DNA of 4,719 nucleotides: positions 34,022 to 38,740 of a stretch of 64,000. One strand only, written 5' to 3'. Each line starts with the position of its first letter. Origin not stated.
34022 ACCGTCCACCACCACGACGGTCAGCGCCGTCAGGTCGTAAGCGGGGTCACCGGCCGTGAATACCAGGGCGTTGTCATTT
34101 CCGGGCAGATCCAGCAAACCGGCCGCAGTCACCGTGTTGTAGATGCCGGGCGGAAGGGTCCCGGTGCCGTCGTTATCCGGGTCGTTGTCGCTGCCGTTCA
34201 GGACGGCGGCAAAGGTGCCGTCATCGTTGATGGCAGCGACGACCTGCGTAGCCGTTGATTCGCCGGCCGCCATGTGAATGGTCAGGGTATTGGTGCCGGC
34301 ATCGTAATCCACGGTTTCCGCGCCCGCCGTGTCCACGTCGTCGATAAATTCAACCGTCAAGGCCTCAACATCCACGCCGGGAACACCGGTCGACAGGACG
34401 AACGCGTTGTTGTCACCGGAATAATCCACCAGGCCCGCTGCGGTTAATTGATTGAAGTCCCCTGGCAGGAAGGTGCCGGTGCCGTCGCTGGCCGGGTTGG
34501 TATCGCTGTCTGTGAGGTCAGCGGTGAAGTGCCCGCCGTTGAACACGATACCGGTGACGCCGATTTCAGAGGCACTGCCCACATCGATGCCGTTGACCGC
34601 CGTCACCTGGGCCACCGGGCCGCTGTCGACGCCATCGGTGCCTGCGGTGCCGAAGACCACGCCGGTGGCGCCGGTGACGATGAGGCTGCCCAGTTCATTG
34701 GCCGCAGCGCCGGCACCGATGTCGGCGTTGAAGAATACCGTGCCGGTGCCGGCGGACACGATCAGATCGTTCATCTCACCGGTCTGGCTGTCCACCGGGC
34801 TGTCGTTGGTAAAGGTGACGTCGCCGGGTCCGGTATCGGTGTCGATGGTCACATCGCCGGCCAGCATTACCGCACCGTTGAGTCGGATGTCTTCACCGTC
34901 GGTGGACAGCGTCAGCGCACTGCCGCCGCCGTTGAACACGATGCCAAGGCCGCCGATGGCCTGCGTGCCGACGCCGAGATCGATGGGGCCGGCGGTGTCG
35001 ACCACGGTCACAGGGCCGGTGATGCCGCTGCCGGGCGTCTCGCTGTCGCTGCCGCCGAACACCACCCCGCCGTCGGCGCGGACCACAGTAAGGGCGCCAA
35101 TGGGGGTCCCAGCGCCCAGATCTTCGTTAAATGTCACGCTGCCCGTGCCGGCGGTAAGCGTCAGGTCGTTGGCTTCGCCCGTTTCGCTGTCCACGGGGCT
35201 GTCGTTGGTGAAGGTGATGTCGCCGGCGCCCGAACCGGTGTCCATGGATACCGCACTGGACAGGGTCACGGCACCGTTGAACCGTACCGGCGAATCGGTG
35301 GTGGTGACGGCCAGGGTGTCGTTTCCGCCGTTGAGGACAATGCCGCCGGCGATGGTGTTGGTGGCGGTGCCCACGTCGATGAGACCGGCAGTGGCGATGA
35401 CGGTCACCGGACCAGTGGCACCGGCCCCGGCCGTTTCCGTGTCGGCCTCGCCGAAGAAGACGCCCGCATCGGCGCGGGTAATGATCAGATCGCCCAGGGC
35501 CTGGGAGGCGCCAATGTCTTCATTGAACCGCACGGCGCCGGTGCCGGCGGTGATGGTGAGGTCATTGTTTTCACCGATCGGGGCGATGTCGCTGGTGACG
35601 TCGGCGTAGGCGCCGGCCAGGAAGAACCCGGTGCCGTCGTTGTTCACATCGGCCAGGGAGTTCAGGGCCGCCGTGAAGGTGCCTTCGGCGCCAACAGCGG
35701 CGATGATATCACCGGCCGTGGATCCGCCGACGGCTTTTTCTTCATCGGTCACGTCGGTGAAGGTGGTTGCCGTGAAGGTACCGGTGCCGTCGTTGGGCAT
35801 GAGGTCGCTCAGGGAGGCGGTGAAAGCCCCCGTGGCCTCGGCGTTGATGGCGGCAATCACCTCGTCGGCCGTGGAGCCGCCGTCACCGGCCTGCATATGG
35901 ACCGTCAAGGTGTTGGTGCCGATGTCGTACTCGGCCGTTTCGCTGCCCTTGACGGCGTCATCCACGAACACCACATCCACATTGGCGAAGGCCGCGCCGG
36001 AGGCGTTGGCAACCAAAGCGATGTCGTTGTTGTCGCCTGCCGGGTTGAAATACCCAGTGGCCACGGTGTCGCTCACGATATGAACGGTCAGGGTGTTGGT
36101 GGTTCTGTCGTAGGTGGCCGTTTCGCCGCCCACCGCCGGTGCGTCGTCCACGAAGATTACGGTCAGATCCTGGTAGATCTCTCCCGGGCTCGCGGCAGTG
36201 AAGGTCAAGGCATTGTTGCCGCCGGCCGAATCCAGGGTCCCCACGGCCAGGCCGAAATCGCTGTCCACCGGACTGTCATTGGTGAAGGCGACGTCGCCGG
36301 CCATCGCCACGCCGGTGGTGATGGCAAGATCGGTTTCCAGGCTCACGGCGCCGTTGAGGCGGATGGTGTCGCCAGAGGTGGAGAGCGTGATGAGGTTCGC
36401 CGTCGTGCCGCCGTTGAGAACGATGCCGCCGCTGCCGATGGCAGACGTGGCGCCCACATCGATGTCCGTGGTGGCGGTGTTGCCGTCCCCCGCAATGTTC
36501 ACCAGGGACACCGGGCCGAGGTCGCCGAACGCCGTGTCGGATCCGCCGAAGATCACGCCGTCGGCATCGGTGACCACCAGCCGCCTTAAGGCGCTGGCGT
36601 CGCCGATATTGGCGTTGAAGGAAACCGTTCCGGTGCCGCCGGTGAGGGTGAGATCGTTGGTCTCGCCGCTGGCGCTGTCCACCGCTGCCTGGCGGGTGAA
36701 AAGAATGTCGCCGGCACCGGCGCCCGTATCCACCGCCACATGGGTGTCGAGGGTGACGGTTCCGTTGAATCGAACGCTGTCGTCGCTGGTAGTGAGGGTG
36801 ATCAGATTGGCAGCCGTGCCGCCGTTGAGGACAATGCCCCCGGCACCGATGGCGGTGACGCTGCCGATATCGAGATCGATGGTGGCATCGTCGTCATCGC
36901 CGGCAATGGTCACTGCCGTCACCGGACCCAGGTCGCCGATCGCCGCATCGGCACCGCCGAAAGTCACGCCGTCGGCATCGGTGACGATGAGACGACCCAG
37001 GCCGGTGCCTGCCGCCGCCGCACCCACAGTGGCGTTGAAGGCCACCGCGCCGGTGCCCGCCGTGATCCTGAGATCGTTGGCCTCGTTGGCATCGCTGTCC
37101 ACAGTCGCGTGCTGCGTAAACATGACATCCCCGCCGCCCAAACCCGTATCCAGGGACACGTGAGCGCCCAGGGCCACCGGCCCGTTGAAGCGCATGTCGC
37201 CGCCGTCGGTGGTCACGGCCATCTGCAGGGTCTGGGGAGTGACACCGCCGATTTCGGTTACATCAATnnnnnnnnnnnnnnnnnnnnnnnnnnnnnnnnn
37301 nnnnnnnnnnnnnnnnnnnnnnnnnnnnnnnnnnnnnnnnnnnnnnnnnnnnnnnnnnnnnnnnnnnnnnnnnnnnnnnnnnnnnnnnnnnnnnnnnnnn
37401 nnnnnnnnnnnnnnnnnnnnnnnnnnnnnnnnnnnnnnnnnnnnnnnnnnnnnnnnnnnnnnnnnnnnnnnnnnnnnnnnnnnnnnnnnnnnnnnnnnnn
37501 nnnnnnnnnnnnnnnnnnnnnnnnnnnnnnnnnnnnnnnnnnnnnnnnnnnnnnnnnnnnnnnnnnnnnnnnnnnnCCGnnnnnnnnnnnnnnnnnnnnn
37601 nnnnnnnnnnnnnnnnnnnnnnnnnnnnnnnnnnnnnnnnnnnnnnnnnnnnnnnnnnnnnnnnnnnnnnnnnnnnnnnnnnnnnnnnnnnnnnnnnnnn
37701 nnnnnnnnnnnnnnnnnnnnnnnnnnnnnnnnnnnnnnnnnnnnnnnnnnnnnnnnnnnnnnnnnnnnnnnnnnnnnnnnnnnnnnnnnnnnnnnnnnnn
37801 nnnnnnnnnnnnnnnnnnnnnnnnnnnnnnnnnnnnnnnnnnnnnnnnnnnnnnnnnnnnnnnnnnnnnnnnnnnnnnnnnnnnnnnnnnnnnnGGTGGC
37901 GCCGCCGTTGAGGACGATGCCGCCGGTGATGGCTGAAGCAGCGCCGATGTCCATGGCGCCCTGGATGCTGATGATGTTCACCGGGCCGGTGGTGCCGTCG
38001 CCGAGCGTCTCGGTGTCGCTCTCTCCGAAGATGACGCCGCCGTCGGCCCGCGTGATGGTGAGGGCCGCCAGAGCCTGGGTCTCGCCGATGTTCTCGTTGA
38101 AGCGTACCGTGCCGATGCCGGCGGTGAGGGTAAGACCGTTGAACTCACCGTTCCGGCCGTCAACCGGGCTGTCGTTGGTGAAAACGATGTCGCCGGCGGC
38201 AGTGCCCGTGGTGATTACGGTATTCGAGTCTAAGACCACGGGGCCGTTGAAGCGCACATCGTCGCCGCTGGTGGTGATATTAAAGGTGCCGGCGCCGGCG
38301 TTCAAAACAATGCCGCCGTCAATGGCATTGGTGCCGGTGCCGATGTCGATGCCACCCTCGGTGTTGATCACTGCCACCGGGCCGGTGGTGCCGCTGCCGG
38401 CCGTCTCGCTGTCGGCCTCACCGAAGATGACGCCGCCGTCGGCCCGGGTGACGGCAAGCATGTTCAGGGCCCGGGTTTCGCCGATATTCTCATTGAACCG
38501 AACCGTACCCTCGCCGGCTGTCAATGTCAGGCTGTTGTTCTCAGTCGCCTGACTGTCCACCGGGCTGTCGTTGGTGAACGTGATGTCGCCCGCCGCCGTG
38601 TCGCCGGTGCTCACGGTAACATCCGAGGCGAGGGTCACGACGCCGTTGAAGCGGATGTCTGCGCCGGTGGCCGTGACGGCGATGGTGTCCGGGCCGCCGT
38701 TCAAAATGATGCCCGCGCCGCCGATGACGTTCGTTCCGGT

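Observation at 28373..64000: One uninterrupted ORF of more than 35.6 kb (more than 11,875 codons), still open at the window edge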

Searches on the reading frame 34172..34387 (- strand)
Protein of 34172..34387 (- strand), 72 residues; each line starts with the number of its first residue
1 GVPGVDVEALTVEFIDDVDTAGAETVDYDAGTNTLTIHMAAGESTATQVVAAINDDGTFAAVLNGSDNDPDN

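Call 68: predict_structure(alignment_id=A3)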
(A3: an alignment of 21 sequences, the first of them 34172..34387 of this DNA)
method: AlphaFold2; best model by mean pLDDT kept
length: 72 residues; sequences in the alignment: 21
mean_pLDDT: 85.9   pTM: 0.69
mean pLDDT of the five models: 85.9, 82.0, 72.0, 71.3, 71.2
residues with pLDDT >= 90: 44; 70-90: 16; 50-70: 10; < 50: 2
segments of 3 or more residues with pLDDT < 50: none
pLDDT, mean of each block of 10 residues (from residue 1): 70 94 93 94 93 90 73 52
secondary structure, 60 per line:
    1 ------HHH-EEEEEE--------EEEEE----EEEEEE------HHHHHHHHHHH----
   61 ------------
elements in order: E11-16 E25-29 E34-39 H46-56

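Call 72: fold_search(model_id=the predicted structure, library=pdb)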
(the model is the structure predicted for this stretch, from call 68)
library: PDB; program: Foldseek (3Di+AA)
matches with E <= 10: 180; with E <= 0.001: 0
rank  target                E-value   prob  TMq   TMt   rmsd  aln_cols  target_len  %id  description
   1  3dti                  2.6e-01  0.51  0.41  0.15   6.2        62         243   16  Crystal structure of the IRRE protein, a central regulator of DNA damage repair in deinococcaceae (released 2009-02-10)
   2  1w5d                  6.7e-01  0.35  0.33  0.06   4.5        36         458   22  Crystal structure of PBP4a from Bacillus subtilis (released 2005-12-07)
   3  8sln_A                1.2e+00  0.23  0.31  0.10   5.8        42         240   21  Crystal structure of Deinococcus geothermalis PprI complexed with ssDNA (released 2024-03-13)
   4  6cz6_C                1.5e+00  0.13  0.28  0.09   4.3        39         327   15  Mycobacterium tuberculosis transcriptional regulator (released 2019-04-17)
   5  6cyy_A                1.8e+00  0.30  0.33  0.08   3.2        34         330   26  Mycobacterium tuberculosis transcriptional regulator (released 2019-04-17)
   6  6cz6_D                2.0e+00  0.28  0.33  0.08   3.2        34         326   26  Mycobacterium tuberculosis transcriptional regulator (released 2019-04-17)
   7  6cyj_A                2.2e+00  0.25  0.33  0.08   3.2        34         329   26  Mycobacterium tuberculosis transcriptional regulator (released 2019-04-17)
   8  7wpd_B                2.2e+00  0.05  0.20  0.03   6.7        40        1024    8  SARS-CoV-2 Omicron Variant S Trimer complexed with one JMB2002 Fab (released 2022-03-16)
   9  6d2s                  2.4e+00  0.23  0.32  0.09   3.5        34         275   26  Mycobacterium tuberculosis transcriptional regulator (released 2019-04-17)
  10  6cz6_A                2.4e+00  0.15  0.29  0.08   4.4        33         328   18  Mycobacterium tuberculosis transcriptional regulator (released 2019-04-17)
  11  3fga_C                2.6e+00  0.14  0.28  0.08   3.8        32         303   22  Structural Basis of PP2A and Sgo interaction (released 2009-09-22)
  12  8bja_A                2.9e+00  0.14  0.41  0.03   4.7        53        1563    9  Structure of the human UBR5 Dimer. (released 2023-07-12)
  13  1hv5_B                2.9e+00  0.07  0.25  0.13   5.8        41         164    5  CRYSTAL STRUCTURE OF THE STROMELYSIN-3 (MMP-11) CATALYTIC DOMAIN COMPLEXED WITH A PHOSPHINIC INHIBITOR (released 2001-03-28)
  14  3h0g_B                3.1e+00  0.12  0.34  0.03   8.0        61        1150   15  RNA Polymerase II from Schizosaccharomyces pombe (released 2009-08-25)
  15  9lp0_C                3.1e+00  0.03  0.20  0.03   6.2        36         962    6  Cryo-EM structure of SARS-CoV-2 KP.3.1.1 spike glycoprotein in complex with F61R2-780 Fab (released 2026-01-28)
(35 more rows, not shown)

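Call 96: search_solved_structures(query=A3, max_evalue=1)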
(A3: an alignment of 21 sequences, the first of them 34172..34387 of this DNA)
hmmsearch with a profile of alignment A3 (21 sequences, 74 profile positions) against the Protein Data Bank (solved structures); distinct sequences matched with E-value up to 1: 60.
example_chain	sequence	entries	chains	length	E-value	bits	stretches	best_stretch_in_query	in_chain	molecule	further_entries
9cds_C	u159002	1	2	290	0.00023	24.3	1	9-41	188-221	Outer surface protein A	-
8tvj_E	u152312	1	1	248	0.00084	22.5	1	9-41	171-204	Outer surface protein A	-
8tvd_E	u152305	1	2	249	0.00084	22.5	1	9-41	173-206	Outer surface protein A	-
7jwg_C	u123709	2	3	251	0.00085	22.5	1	9-41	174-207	Outer surface protein A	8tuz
7t25_E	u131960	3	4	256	0.00088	22.4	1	9-41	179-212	Outer surface protein A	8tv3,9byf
1fj1_E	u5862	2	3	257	0.00094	22.3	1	9-41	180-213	OUTER SURFACE PROTEIN A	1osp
2af5_A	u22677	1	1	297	0.0011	22.1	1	10-41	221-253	Engineered Outer Surface Protein A (OspA) with the inserted two beta-hairpins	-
3ckg_A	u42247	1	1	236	0.0013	21.9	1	9-41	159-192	Outer surface protein A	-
6kt1_O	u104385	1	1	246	0.0014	21.8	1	9-44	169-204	Outer surface protein A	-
6j49_O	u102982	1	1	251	0.0014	21.8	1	9-41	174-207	Outer surface protein A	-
5b2a_O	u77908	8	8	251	0.0015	21.7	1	9-41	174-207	Outer surface protein A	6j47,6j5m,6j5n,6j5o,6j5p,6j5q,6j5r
2g8c_O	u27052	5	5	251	0.0015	21.7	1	9-41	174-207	outer surface protein A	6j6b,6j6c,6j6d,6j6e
2fkg_A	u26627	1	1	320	0.0015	21.7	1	10-41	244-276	Outer Surface Protein A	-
6j48_O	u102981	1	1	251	0.0015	21.7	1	9-41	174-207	Outer surface protein A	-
3ckf_A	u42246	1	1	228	0.0018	21.5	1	9-41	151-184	Outer surface protein A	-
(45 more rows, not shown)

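Call 101: fold_search(model_id=the predicted structure, library=viral)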
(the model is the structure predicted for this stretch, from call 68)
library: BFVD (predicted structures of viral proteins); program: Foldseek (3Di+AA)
matches with E <= 10: 425; with E <= 0.001: 0
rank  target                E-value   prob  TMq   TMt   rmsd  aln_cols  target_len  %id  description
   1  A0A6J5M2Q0            1.1e-01  0.60  0.37  0.19   3.7        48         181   19  IrrE N-terminal-like domain-containing protein [uncultured Caudovirales phage]
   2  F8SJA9                1.5e-01  0.72  0.50  0.30   7.1        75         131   11  Uncharacterized protein 272 [Pseudomonas phage PhiPA3]
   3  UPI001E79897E         1.5e-01  0.13  0.27  0.03  14.8        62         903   16  (no name look-up for this kind of identifier)
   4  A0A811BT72            1.7e-01  0.92  0.51  0.13   2.9        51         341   16  Uncharacterized protein [Pandoravirus japonicus]
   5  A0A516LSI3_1          1.7e-01  0.72  0.34  0.03   3.6        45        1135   20  (no name in the UniProt tables at hand)
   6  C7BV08                1.7e-01  0.33  0.35  0.11  16.1        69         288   14  Uncharacterized protein [Synechococcus phage S-RSM4]
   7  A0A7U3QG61            1.7e-01  0.30  0.35  0.03   9.7        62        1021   18  Tail fibers protein [Escherichia phage ES17]
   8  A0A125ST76            1.9e-01  0.51  0.27  0.12   3.2        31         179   29  (no name in the UniProt tables at hand)
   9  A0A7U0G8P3            1.9e-01  0.30  0.35  0.11   9.5        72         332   19  (no name in the UniProt tables at hand)
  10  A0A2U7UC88            2.0e-01  0.96  0.49  0.12   1.6        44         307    9  Uncharacterized protein [Pandoravirus neocaledonia]
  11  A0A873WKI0            2.8e-01  0.23  0.36  0.06  16.6        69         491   13  Tail fiber-like protein [Synechococcus phage S-H9-1]
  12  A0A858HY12            3.0e-01  0.47  0.38  0.04  13.5        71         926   15  Phage tail protein C-terminal domain-containing protein [Escherichia phage MN05]
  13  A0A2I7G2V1            3.0e-01  0.38  0.35  0.07  10.1        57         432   14  Putative gp13-like protein [Esparto virus]
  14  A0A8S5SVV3            3.0e-01  0.23  0.32  0.09   6.3        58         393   21  Uncharacterized protein [Siphoviridae sp. ctDOT22]
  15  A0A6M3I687            3.4e-01  0.77  0.38  0.45   3.0        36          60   17  (no name in the UniProt tables at hand)
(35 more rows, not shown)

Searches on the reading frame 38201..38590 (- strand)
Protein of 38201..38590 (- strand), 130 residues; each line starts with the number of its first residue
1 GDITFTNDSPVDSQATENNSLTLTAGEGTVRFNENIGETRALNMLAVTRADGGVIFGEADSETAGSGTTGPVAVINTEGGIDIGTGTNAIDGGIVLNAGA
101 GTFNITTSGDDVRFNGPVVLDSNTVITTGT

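Call 98: search_solved_structures(query=A4, max_evalue=1)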
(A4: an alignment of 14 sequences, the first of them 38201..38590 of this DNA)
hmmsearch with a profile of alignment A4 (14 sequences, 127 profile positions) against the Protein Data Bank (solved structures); distinct sequences matched with E-value up to 1: 0.
